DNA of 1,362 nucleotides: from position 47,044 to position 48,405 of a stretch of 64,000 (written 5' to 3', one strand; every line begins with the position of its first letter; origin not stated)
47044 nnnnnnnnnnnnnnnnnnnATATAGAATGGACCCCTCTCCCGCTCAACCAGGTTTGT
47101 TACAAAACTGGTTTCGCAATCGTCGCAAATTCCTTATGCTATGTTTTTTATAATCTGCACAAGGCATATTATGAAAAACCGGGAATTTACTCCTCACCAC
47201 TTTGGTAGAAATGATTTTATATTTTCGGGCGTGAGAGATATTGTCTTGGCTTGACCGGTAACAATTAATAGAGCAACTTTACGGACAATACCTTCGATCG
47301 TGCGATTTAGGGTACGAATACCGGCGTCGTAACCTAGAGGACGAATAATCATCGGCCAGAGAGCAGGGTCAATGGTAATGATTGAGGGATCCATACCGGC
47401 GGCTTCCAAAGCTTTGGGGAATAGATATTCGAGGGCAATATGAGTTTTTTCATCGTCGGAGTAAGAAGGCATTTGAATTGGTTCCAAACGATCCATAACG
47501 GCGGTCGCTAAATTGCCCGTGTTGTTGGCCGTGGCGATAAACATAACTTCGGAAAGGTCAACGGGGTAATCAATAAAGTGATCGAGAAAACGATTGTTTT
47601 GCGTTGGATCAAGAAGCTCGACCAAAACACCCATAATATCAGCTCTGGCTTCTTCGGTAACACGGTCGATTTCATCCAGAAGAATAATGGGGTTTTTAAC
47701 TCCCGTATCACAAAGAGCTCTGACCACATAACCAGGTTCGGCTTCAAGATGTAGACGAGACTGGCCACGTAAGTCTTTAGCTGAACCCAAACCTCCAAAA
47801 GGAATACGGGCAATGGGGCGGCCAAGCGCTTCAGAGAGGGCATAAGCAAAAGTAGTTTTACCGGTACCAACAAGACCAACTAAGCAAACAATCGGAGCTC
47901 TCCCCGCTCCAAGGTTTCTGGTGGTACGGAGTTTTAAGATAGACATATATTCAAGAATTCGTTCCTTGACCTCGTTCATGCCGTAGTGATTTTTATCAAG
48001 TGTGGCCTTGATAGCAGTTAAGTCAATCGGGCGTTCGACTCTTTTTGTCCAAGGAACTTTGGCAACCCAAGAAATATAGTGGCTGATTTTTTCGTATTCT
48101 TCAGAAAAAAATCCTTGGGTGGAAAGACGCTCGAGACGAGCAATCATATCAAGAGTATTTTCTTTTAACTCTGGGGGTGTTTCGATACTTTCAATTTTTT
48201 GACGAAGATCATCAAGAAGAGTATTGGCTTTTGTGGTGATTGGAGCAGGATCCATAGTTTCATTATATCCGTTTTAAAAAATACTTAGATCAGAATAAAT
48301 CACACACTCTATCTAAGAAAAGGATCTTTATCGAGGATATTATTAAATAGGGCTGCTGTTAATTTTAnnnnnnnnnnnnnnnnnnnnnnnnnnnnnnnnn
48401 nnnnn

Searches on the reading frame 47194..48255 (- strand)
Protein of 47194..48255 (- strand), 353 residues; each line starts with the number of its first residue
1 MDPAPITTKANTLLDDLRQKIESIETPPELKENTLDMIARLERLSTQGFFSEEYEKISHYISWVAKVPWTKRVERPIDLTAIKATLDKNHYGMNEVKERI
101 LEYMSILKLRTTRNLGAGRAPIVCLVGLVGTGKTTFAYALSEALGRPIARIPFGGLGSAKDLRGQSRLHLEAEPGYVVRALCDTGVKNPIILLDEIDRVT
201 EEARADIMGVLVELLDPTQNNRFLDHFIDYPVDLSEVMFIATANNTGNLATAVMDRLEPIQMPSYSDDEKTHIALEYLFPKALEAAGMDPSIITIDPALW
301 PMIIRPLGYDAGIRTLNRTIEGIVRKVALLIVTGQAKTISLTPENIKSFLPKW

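Call 21: search_protein_families(library=pfam, proteins=[window:47194-48255:-], max_evalue=0.001)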
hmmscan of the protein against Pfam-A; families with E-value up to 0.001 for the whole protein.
window:47194-48255:- (353 aa): 5 families
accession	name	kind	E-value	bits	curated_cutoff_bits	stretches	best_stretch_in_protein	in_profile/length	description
PF00004.35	AAA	-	6.6e-16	59.4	21.2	1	123-260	1-126/131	ATPase family associated with various cellular activities (AAA)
PF07728.20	AAA_5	-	3.1e-10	40.6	22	1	123-252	2-134/139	AAA domain (dynein-related subfamily)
PF22667.2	Lon_lid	-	6.9e-08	32.5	27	1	285-337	2-55/57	Lon protease AAA+ ATPase lid domain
PF13401.12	AAA_22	-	3.2e-05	24.7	27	1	120-216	5-109/130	AAA domain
PF07724.20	AAA_2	-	0.00071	20.1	27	0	188-248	76-128/166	AAA domain (Cdc48 subfamily)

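Call 34: find_encoding_contigs(protein=window:47194-48255:-, flank=5000, max_places=10)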
Protein window:47194-48255:- (353 aa): 2 contigs read that carry it; 2 places shown.
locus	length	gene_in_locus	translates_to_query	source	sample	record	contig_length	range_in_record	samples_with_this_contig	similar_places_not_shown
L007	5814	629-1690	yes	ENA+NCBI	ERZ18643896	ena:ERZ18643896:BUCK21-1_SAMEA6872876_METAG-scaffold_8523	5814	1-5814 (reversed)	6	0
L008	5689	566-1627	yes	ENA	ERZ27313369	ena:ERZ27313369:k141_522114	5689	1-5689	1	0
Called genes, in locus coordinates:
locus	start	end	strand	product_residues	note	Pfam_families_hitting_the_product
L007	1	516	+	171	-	?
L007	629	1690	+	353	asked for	PF07728:AAA_5, PF00004:AAA, PF22667:Lon_lid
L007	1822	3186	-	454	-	-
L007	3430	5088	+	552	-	PF00753:Lactamase_B, PF23023:Anti-Pycsar_Apyc1 (faint), PF12706:Lactamase_B_2 (weak), PF07521:RMMBL (faint), PF22505:RNase_J_b_CASP, PF17770:RNase_J_C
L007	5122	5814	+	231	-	?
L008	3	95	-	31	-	?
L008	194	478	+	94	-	-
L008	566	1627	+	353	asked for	PF07728:AAA_5, PF00004:AAA, PF22667:Lon_lid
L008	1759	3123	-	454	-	-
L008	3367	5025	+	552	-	PF00753:Lactamase_B, PF23023:Anti-Pycsar_Apyc1 (faint), PF12706:Lactamase_B_2 (weak), PF07521:RMMBL (faint), PF22505:RNase_J_b_CASP, PF17770:RNase_J_C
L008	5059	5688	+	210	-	?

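Call 80: search_protein_families(library=phrogs, proteins=[window:47194-48255:-], max_evalue=0.01)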
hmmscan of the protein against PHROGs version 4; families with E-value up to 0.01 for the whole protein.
window:47194-48255:- (353 aa): 8 families
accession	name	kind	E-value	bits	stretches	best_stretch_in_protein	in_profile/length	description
phrog_15585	-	unknown function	1.1e-85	289.5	1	14-350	251-578/793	-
phrog_168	-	DNA, RNA and nucleotide metabolism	2.2e-11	45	1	117-271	39-163/314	clamp loader of DNA polymerase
phrog_249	-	moron, auxiliary metabolic gene and host takeover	1.2e-07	32.4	1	86-216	93-218/380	porphyrin biosynthesis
phrog_3757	-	unknown function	8.5e-07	29.7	1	107-281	116-272/367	-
phrog_11838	-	DNA, RNA and nucleotide metabolism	4.3e-05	23.9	1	123-220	43-131/420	clamp loader of DNA polymerase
phrog_16448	-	other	7e-05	22.3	1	122-271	451-598/680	ATPase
phrog_10401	-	other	0.00084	19.2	1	118-198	458-529/667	ATPase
phrog_761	-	other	0.002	18.8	1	119-148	18-47/362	thymidylate kinase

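Call 100: search_protein_families(library=padloc, proteins=[window:47194-48255:-], max_evalue=0.01)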
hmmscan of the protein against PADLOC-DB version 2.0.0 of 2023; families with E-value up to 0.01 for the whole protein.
window:47194-48255:- (353 aa): 7 families
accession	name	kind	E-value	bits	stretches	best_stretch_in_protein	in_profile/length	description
PDLC03838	DolB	-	8.7e-06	23.2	1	78-246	129-279/375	-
PDLC04606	PDC-M37B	-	0.0011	16.2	1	78-198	134-255/390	-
PDLC00914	TRIP13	-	0.0022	15.5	1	116-146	67-97/302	TRIP13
PDLC00915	TRIP13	-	0.0024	15.3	0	95-198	36-144/302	TRIP13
PDLC02196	IetA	-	0.0032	14.9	1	94-151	95-153/374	-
PDLC02195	IetA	-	0.0044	14.4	0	94-158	114-175/395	-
PDLC04605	PDC-M37B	-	0.0078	13.3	1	113-215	297-398/518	-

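Call 101: search_protein_families(library=ncbifam, proteins=[window:47194-48255:-], max_evalue=0.001)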
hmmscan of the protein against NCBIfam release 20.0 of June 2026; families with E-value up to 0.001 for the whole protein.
window:47194-48255:- (353 aa): 6 families
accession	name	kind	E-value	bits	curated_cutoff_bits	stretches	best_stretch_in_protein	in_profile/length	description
TIGR00763.1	lon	equivalog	2.9e-91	307.2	608.05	1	9-338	250-571/795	endopeptidase La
NF008053.0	PRK10787.1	equivalog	8.8e-68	229.1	891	1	15-350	252-579/784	endopeptidase La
NF003229.0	PRK04195.1-5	equivalog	9.4e-07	27.9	280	1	95-219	24-135/413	replication factor C large subunit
TIGR02639.1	ClpA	equivalog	5.2e-05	21.6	993.15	1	55-245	423-606/734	ATP-dependent Clp protease ATP-binding subunit ClpA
TIGR02640.1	gas_vesic_GvpN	equivalog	0.00011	21.8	266.8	0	108-151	11-52/262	gas vesicle protein GvpN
TIGR02880.1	cbbX_cfxQ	equivalog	0.00092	18.5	459.25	0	80-144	14-82/284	CbbX protein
